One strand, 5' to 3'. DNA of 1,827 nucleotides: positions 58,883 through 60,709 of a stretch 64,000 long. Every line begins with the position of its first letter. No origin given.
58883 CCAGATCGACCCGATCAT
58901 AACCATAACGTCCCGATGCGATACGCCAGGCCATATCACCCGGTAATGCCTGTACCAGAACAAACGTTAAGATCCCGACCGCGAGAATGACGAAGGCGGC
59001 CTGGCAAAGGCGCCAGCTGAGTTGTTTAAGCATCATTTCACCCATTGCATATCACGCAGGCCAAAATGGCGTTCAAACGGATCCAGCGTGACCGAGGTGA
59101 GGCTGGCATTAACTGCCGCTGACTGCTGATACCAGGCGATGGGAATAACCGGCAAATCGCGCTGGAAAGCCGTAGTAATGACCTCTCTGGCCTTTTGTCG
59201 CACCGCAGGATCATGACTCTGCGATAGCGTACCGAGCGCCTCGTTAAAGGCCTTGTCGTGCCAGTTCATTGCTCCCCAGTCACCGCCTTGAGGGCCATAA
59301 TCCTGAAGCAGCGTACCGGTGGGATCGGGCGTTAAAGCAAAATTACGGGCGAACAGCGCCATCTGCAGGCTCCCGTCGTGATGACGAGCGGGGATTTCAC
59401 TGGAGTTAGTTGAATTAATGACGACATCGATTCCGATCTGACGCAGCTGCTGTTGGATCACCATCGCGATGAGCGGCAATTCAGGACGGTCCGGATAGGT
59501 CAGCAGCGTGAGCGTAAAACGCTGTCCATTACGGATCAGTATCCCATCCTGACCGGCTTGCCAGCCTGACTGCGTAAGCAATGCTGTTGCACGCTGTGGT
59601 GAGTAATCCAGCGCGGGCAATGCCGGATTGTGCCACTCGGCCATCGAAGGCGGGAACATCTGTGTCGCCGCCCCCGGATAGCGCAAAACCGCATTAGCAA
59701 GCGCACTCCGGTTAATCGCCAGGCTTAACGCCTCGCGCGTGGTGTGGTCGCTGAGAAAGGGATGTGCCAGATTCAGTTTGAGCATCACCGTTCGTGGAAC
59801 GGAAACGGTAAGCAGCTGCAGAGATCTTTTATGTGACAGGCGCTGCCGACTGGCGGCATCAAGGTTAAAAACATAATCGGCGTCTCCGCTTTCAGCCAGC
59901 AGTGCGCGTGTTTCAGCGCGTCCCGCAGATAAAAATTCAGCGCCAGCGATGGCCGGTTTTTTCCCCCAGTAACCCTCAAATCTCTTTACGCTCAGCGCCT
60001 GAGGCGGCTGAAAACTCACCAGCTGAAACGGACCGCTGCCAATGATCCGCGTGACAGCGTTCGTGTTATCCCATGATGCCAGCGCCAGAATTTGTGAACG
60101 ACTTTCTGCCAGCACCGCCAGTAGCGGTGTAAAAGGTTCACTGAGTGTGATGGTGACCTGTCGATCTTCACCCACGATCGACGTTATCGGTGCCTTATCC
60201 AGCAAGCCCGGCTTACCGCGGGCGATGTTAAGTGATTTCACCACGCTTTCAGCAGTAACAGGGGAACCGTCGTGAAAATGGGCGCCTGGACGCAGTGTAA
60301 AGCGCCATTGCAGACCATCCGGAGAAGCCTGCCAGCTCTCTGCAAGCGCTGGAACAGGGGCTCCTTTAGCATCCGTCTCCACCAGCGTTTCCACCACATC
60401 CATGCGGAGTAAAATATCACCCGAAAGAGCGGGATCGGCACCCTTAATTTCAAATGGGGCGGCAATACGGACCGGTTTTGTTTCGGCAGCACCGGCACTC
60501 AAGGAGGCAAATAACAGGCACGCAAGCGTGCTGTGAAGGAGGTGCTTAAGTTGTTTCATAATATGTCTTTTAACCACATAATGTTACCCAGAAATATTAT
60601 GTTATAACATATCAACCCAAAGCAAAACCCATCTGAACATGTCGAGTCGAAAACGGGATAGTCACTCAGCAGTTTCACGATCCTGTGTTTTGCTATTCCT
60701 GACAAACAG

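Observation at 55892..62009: Twin Zur boxes driving a COG0523 zinc chaperone and a Nik/Opp-type ABC importer: candidate zinc-starvation metallophore or zinc-complex uptake system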

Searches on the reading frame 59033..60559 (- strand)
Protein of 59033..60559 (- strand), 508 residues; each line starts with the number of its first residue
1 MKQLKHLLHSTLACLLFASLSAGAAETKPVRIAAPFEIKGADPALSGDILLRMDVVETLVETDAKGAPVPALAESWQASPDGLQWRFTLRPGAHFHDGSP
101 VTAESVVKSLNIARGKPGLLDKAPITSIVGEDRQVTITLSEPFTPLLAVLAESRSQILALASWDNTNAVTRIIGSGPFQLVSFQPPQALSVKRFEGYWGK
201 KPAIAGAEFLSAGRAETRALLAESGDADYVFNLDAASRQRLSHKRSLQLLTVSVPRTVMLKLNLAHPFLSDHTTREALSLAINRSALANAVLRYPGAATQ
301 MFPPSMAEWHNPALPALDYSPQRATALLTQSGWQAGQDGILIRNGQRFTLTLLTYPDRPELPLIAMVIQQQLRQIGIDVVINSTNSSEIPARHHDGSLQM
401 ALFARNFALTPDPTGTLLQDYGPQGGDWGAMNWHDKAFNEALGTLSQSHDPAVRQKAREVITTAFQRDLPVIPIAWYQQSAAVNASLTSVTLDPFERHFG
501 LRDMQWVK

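Call 3: search_protein_families(library=ncbifam, proteins=[window:59033-60559:-])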
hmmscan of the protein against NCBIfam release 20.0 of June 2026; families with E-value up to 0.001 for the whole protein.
window:59033-60559:- (508 aa): 11 families
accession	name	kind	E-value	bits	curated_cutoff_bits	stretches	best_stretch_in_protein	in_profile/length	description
NF045468.1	Opp5A_nikA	equivalog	1.7e-67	228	600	1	22-490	12-472/488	nickel ABC transporter substrate-binding protein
TIGR02294.1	nickel_nikA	equivalog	3.2e-52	177.7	393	1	48-504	28-500/501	nickel ABC transporter substrate-binding protein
NF047575.1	opine_bind_CntA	exception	3.6e-36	124.8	800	1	42-418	51-445/535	staphylopine-dependent metal ABC transporter substrate-binding lipoprotein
NF011942.0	PRK15413.1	equivalog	7.5e-28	97.5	594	1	58-386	61-385/512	glutathione ABC transporter substrate-binding protein GsiB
TIGR04028.1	SBP_KPN_01854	hypoth_equivalog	1.2e-26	93.4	468.5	1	70-395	46-393/509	TIGR04028 family ABC transporter substrate-binding protein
NF045467.1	Opp4A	equivalog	2.2e-25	88.9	650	1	170-496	205-547/556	oligopeptide ABC transporter substrate-binding protein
NF043070.1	DppA_dipep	equivalog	2.2e-22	79.3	1005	1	131-498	159-527/535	dipeptide ABC transporter periplasmic-binding protein DppA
NF011689.0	PRK15109.1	equivalog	6.2e-17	61.5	560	1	163-495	202-528/547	ABC transporter substrate-binding protein SapA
NF010149.0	PRK13626.1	equivalog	1.4e-12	47.1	476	1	64-203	160-295/552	HTH-type transcriptional regulator SgrR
NF011684.0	PRK15104.1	equivalog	6.3e-12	45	947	1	52-110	66-123/543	oligopeptide ABC transporter substrate-binding protein OppA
NF007287.0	PRK09755.1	equivalog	3.8e-10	39.2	1098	1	52-109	60-117/535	ABC transporter substrate-binding protein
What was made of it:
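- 59033..60559 (-): Periplasmic substrate-binding protein, family 5 / cluster C, NikA-like (508 aa); first gene of the operon. It fails the NikA models (228 vs 600, 178 vs 393) and the CntA model (125 vs 800) (call 3).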

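Call 4: search_protein_families(library=pfam, proteins=[window:59033-60559:-])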
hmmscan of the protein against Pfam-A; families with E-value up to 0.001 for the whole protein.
window:59033-60559:- (508 aa): 1 family
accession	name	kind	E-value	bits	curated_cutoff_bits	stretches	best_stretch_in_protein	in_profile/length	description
PF00496.27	SBP_bac_5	-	2.3e-78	264.3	32.4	1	68-425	2-365/368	Bacterial extracellular solute-binding proteins, family 5 Middle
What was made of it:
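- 59033..60559 (-): PF00496, 264 bits (call 4).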

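Call 8: find_homologous_proteins(query=window:59033-60559:-)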
Query window:59033-60559:- (508 aa): 1261 proteins with E <= 0.001 among 8000 candidates; the best 120 are listed.
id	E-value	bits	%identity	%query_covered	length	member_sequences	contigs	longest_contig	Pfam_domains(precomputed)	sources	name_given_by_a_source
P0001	0.0e+0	1118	98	100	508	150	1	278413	PF00496.28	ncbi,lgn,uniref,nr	ncbi:peptide/nickel transport system substrate-binding protein [Pantoea ananatis]|uniref:ABC transpo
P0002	1.2e-297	1006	89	100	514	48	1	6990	PF00496.28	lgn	-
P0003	2.5e-297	1004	89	100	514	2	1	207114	PF00496.28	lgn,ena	-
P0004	1.5e-273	926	81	100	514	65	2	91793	PF00496.28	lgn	-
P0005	2.3e-233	794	70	100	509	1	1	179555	PF00496.28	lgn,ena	-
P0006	5.0e-232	789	70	100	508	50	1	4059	PF00496.28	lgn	-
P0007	2.4e-231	787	71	100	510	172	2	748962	PF00496.28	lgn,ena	-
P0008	2.9e-229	780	69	100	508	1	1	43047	PF00496.28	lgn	-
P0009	1.1e-228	778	69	100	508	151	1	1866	PF00496.28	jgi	-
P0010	1.5e-228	778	69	100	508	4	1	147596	PF00496.28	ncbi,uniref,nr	ncbi:ABC transporter substrate-binding protein [Pantoea rodasii]|uniref:ABC transporter substrate-bi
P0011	1.9e-228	777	68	100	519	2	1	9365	PF00496.28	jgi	jgi:peptide/nickel transport system substrate-binding protein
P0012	2.3e-228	777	68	100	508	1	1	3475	PF00496.28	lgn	-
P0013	3.4e-228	776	69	100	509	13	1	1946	PF00496.28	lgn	-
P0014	5.3e-228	776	70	100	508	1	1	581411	PF00496.28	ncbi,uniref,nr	ncbi:ABC transporter substrate-binding protein [Pantoea sp. EA-12]|uniref:ABC transporter substrate-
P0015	5.6e-228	776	69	100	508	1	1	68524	PF00496.28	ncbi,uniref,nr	ncbi:ABC transporter substrate-binding protein [Type-D symbiont of Plautia stali]|uniref:ABC transpo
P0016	1.1e-227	775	68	100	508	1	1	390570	PF00496.28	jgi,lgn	jgi:peptide/nickel transport system substrate-binding protein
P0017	1.2e-226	771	69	100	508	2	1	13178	PF00496.28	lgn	-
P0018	6.3e-215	733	65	100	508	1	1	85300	PF00496.28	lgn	-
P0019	1.6e-206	705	65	97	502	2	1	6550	PF00496.28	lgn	-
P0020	1.4e-200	685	61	99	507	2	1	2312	PF00496.28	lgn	-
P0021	3.4e-198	678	60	99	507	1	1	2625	PF00496.28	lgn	-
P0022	1.7e-197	675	62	94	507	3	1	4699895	PF00496.28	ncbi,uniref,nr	ncbi:ABC transporter substrate-binding protein [Erwinia sorbitola]|uniref:ABC transporter substrate-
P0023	1.8e-197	675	62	94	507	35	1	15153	PF00496.28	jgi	-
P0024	2.2e-196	672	61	94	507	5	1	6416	PF00496.28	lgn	-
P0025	1.1e-195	669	62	94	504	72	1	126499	PF00496.28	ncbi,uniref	ncbi:ABC transporter substrate-binding protein [Erwinia aphidicola]|uniref:ABC transporter substrate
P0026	8.4e-194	663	60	95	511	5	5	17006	PF00496.28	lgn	-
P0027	2.0e-193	662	61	97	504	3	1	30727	PF00496.28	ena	-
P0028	2.5e-193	661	60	94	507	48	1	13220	PF00496.28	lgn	-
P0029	4.2e-193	661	61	94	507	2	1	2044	PF00496.28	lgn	-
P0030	5.5e-193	660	58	99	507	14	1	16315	PF00496.28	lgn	-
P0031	8.4e-193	660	61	94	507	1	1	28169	PF00496.28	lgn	-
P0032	2.2e-192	658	61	99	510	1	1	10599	PF00496.28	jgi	jgi:peptide/nickel transport system substrate-binding protein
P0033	5.5e-192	657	59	99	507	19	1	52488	PF00496.28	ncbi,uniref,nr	ncbi:ABC transporter substrate-binding protein [Erwinia sp. S38]|uniref:ABC transporter substrate-bi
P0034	6.8e-191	653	60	95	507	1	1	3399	PF00496.28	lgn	-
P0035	8.7e-191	653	60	97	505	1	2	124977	PF00496.28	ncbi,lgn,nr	ncbi:peptide/nickel transport system substrate-binding protein [Agrobacterium vitis]|nr:peptide/nick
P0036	1.4e-190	652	59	99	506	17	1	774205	PF00496.28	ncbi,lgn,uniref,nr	ncbi:ABC transporter substrate-binding protein [Rhizobium sp. Root149]|uniref:ABC transporter substr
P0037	2.4e-190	652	59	99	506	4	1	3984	PF00496.28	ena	-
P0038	3.5e-190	651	58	99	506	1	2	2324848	PF00496.28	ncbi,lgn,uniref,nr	ncbi:ABC transporter substrate-binding protein [Sinorhizobium numidicum]|uniref:ABC transporter subs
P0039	1.9e-189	649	59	99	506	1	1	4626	PF00496.28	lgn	-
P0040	5.6e-189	647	59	100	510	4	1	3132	PF00496.28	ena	-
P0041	6.4e-188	644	57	99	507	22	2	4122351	PF00496.28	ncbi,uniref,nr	ncbi:ABC transporter substrate-binding protein [Erwinia pyrifoliae]|uniref:ABC transporter substrate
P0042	4.0e-187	641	58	99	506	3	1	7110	PF00496.28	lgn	-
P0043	4.9e-187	641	60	95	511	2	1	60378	PF00496.28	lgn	-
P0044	3.0e-185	635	59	99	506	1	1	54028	PF00496.28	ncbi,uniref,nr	ncbi:ABC transporter substrate-binding protein [Phyllobacterium salinisoli]|uniref:ABC transporter s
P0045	8.7e-185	633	58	97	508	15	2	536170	PF00496.28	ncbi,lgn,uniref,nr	ncbi:ABC transporter substrate-binding protein (plasmid) [Agrobacterium vitis]|uniref:ABC transporte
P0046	1.7e-184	632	57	97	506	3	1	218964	PF00496.28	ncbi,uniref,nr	ncbi:ABC transporter substrate-binding protein [Allorhizobium terrae]|uniref:ABC transporter substra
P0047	2.3e-184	632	59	98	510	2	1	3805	PF00496.28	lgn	-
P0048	5.7e-184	631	56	99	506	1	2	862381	PF00496.28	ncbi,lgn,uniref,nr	ncbi:peptide/nickel transport system substrate-binding protein [Rhodoligotrophos appendicifer]|unire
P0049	6.5e-184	630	59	98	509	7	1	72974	PF00496.28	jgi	jgi:peptide/nickel transport system substrate-binding protein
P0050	1.7e-183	629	57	100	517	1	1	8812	PF00496.28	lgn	-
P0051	2.3e-183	629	60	94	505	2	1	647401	PF00496.28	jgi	jgi:peptide/nickel transport system substrate-binding protein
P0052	4.6e-183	628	59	95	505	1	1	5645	PF00496.28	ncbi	ncbi:MAG: ABC transporter substrate-binding protein [Allorhizobium sp.]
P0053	5.3e-183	627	56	98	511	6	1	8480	PF00496.28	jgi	jgi:peptide/nickel transport system substrate-binding protein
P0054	1.3e-182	626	55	98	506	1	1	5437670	PF00496.28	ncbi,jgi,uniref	ncbi:ABC transporter substrate-binding protein [Microvirga sp. RSM25]|jgi:peptide/nickel transport s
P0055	2.3e-182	625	60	94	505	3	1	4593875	PF00496.28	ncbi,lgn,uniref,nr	ncbi:ABC transporter substrate-binding protein [Agrobacterium sp. MA01]|uniref:ABC transporter subst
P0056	2.9e-182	625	58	98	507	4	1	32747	PF00496.28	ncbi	-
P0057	3.4e-182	625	56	96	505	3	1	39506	PF00496.28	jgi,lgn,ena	-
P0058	4.3e-182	624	58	99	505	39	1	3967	PF00496.28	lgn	-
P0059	5.3e-182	624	58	97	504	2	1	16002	PF00496.28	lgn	-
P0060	7.5e-182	624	59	97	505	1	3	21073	PF00496.28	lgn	-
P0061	1.1e-181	623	58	99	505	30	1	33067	PF00496.28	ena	-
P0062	1.4e-181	623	57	97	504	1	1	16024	PF00496.28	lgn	-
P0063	1.6e-181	623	59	95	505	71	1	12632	PF00496.28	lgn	-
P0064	4.7e-181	621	57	97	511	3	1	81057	PF00496.28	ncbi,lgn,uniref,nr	ncbi:ABC transporter substrate-binding protein [Allorhizobium undicola]|uniref:ABC transporter subst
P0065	9.2e-181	620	59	94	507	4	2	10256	PF00496.28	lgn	-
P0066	5.8e-180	617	57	95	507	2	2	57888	PF00496.28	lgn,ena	-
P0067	8.3e-180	617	57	99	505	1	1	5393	PF00496.28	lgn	-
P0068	1.1e-179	617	58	99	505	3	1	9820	PF00496.28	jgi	jgi:peptide/nickel transport system substrate-binding protein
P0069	1.4e-179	616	54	99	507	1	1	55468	PF00496.28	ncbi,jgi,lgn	jgi:peptide/nickel transport system substrate-binding protein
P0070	1.7e-179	616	58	99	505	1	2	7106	PF00496.28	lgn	-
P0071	2.0e-179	616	57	99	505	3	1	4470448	PF00496.28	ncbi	-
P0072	2.6e-179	615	57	99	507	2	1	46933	PF00496.28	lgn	-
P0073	3.5e-179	615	56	99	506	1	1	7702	PF00496.28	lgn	-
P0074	1.4e-178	613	58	99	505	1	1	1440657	PF00496.28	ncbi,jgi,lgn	jgi:peptide/nickel transport system substrate-binding protein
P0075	1.5e-178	613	55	99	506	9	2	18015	PF00496.28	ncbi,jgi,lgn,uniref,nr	ncbi:ABC transporter substrate-binding protein [Rhizobium sp.]|jgi:peptide/nickel transport system s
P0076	2.6e-178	612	55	99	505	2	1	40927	PF00496.28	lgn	-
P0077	3.7e-178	611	57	99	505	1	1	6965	PF00496.28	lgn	-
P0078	8.6e-178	610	57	99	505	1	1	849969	PF00496.28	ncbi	-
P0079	4.5e-177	608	57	99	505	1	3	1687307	PF00496.28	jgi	-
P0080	8.2e-176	604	57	93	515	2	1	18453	PF00496.28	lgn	-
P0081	1.4e-175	603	56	96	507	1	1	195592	PF00496.28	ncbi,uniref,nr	ncbi:ABC transporter substrate-binding protein [Arenibaculum pallidiluteum]|uniref:ABC transporter s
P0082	5.1e-174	598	53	99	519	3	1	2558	PF00496.28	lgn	-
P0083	1.5e-173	596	55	98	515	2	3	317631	PF00496.28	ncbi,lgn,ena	-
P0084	4.5e-170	585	54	99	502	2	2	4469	PF00496.28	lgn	-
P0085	1.5e-169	583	56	94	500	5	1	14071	PF00496.28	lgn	-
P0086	1.7e-169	583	55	94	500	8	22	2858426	PF00496.28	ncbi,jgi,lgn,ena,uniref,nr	ncbi:ABC transporter substrate-binding protein [Paracoccus denitrificans]|jgi:peptide/nickel transpo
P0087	1.2e-168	580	55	95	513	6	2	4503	PF00496.28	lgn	-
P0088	1.3e-168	580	54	98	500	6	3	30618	PF00496.28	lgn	-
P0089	1.8e-168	580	55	94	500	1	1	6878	PF00496.28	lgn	-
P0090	5.0e-167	575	56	98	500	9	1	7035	PF00496.28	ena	-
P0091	6.5e-166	571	56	94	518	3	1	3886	PF00496.28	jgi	jgi:peptide/nickel transport system substrate-binding protein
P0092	9.2e-166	571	54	95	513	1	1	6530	PF00496.28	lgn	-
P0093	1.3e-165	570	55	94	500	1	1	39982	PF00496.28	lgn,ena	-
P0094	1.6e-165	570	55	94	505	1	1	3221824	PF00496.28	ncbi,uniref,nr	ncbi:ABC transporter substrate-binding protein [Paracoccus sp. S3-43]|uniref:ABC transporter substra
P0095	5.0e-165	568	54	95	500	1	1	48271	PF00496.28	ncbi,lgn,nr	ncbi:MAG: ABC transporter substrate-binding protein [Oceanospirillaceae bacterium]|nr:ABC transporte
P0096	5.2e-165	568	54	99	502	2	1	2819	PF00496.28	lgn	-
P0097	5.3e-165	568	54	95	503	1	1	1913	PF00496.28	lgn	-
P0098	6.0e-165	568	55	94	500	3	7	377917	PF00496.28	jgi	jgi:peptide/nickel transport system substrate-binding protein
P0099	1.1e-164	567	53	95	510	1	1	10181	PF00496.28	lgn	-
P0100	3.3e-164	565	55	94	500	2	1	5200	PF00496.28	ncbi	-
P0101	5.3e-164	565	53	99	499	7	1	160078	PF00496.28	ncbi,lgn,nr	ncbi:MAG: ABC transporter substrate-binding protein [Paracoccus sp.]|nr:ABC transporter substrate-bi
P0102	7.0e-164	564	54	96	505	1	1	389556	PF00496.28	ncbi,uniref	ncbi:ABC transporter substrate-binding protein [Plastorhodobacter daqingensis]|uniref:ABC transporte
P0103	7.0e-164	564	55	94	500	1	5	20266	PF00496.28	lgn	-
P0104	1.4e-163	563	52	99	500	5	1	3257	PF00496.28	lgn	-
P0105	3.0e-163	562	53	100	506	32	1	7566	PF00496.28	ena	-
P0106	3.2e-163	562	52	99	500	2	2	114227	PF00496.28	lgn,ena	-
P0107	4.0e-163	562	54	95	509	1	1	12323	PF00496.28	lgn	-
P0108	4.3e-163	562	54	94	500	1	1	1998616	PF00496.28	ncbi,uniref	ncbi:ABC transporter substrate-binding protein [Paenirhodobacter sp.]|uniref:ABC transporter substra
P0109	5.1e-163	562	54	94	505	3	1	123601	PF00496.28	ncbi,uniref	ncbi:MAG: ABC transporter substrate-binding protein [Paracoccus sp. (in: a-proteobacteria)]|uniref:A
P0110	5.2e-163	561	53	99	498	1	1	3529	PF00496.28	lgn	-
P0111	1.1e-162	560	54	94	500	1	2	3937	PF00496.28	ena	-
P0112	3.3e-162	559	53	97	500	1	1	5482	PF00496.28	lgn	-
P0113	4.7e-162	558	54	93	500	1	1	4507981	PF00496.28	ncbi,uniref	ncbi:ABC transporter substrate-binding protein [Hoeflea sp.]|uniref:ABC transporter substrate-bindin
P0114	8.6e-162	557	52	99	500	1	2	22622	PF00496.28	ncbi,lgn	ncbi:MAG TPA: ABC transporter substrate-binding protein [Paenirhodobacter sp.]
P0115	1.3e-161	557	54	94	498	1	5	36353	PF00496.28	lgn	-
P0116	2.3e-161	556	53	96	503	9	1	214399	PF00496.28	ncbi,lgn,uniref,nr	ncbi:peptide/nickel transport system substrate-binding protein [Paracoccus tibetensis]|uniref:Peptid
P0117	4.3e-161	555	54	94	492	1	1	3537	PF00496.28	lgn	-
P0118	4.7e-161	555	52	96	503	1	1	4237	PF00496.28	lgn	-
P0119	5.0e-161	555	52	99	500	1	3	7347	PF00496.28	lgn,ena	-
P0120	8.3e-161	554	53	99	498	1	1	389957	PF00496.28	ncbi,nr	nr:ABC transporter substrate-binding protein [Paracoccus saliphilus]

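Call 15: find_encoding_contigs(protein=P0086, flank=8000, max_places=2)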
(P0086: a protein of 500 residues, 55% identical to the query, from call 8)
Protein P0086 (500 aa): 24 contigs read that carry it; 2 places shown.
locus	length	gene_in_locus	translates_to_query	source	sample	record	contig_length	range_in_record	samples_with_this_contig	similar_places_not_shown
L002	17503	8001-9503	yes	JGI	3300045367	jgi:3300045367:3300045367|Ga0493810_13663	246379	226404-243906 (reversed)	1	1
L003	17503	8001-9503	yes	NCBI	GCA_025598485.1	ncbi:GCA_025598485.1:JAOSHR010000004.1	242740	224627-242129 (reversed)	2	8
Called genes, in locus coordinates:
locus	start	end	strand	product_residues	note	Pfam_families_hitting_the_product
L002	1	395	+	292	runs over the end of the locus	PF01266:DAO (faint), PF07992:Pyr_redox_2 (faint), PF13738:Pyr_redox_3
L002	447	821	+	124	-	PF01406:tRNA-synt_1e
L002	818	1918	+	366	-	PF02492:cobW, PF07683:CobW_C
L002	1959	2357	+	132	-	PF12833:HTH_18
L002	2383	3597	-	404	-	PF02492:cobW, PF07683:CobW_C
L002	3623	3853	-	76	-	-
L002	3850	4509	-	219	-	PF00383:dCMP_cyt_deam_1, PF14437:MafB19-deam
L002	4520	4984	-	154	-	PF01502:PRA-CH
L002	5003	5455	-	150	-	PF08332:CaMKII_AD, PF13474:SnoaL_3, PF12680:SnoaL_2 (weak)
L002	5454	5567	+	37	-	-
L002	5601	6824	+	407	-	PF02492:cobW, PF07683:CobW_C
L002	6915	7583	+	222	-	PF08856:DUF1826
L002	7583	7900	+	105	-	PF20135:DUF6525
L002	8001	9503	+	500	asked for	PF00496:SBP_bac_5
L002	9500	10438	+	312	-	PF19300:BPD_transp_1_N (weak), PF00528:BPD_transp_1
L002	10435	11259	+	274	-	PF00528:BPD_transp_1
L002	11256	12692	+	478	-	PF00005:ABC_tran, PF02463:SMC_N (faint), PF13191:AAA_16 (faint), PF13401:AAA_22 (faint), PF13555:AAA_29 (faint), PF13304:AAA_21 (faint), PF00005:ABC_tran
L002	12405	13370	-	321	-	PF01475:FUR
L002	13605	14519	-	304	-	PF13714:PEP_mutase, PF00463:ICL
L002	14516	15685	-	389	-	PF00285:Citrate_synt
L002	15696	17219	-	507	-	PF03972:MmgE_PrpD_N, PF19305:MmgE_PrpD_C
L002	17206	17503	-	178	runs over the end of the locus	PF13622:4HBT_3, PF03061:4HBT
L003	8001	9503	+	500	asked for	PF00496:SBP_bac_5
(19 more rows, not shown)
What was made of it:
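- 59033..60559 (-): It is 55% identical to the P. denitrificans SBP identified as pden1341 (calls 8, 15).
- The P. denitrificans island around the orthologue carries PRA-CH, deaminase and CysRS-like paralogues (call 15).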

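Call 20: find_related_loci(query=A1, collection=genome_contigs, flank=7000)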
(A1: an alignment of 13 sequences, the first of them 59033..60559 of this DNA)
Query A1 (508 aa) in genome_contigs; peptide patterns used: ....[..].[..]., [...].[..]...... (x = any residue, [..] = any of these).
600 stretches matched a pattern (row limit reached: there are more); 577 encode a relative of the query (tblastn E <= 1e-3); the best 80 are kept; 80 distinct loci.
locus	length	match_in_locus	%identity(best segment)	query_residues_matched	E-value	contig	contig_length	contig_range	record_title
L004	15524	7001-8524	99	1-508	0e+0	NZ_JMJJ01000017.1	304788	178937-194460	Pantoea ananatis LMG 2665 plasmid pPANA1, whole genome shotgun sequence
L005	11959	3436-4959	89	1-508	0e+0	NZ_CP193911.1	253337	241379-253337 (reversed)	Pantoea allii strain LMG24248 plasmid pA, complete sequence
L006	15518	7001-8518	70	1-506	0e+0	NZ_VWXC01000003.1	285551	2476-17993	Candidatus Pantoea communis isolate Al-1710 NODE_3_length_285551_cov_45.048798/0, whole genome shotgun sequence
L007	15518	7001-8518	70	1-506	0e+0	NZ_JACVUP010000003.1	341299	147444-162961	Erwinia sp. S63 NODE_3_length_341299_cov_29.060021, whole genome shotgun sequence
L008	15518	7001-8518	69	1-506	0e+0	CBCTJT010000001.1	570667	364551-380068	MAG TPA_asm: uncultured bacterium isolate SRR20550288_binner123_Refined_6 genome assembly, contig: ERZ24911527.4, whole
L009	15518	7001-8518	69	1-506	0e+0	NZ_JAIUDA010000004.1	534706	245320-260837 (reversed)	Pantoea sp. alder81 NODE_4_length_534706_cov_62.477430, whole genome shotgun sequence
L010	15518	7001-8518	70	1-506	0e+0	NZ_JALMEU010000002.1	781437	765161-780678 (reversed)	Pantoea leporis strain R contig#2, whole genome shotgun sequence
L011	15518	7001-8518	69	1-506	0e+0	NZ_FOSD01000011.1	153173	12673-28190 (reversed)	Candidatus Pantoea symbiotica isolate YR512, whole genome shotgun sequence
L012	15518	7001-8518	69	1-506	0e+0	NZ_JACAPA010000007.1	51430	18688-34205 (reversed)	Pantoea sp. B9002 run0228_B9002_S28_L005_contig_7, whole genome shotgun sequence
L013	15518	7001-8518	71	1-506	0e+0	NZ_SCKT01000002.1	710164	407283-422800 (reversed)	Pantoea dispersa strain DSM 30073 Scaffold2, whole genome shotgun sequence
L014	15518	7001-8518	69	1-506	0e+0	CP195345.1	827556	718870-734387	Enterobacter ludwigii strain E2023-21 plasmid unnamed1, complete sequence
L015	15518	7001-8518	70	1-506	0e+0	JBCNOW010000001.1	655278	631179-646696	MAG: Enterobacterales bacterium isolate SMAGNO137 Contig1, whole genome shotgun sequence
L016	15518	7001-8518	70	1-506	0e+0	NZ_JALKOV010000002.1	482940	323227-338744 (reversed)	Pantoea dispersa strain S68 contig00002, whole genome shotgun sequence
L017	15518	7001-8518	71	1-506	0e+0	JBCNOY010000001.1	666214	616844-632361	MAG: Enterobacterales bacterium isolate SMAGNO139 Contig1, whole genome shotgun sequence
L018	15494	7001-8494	65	12-506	0e+0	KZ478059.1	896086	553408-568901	Enterobacterales bacterium CwR94 genomic scaffold scf_19201_1, whole genome shotgun sequence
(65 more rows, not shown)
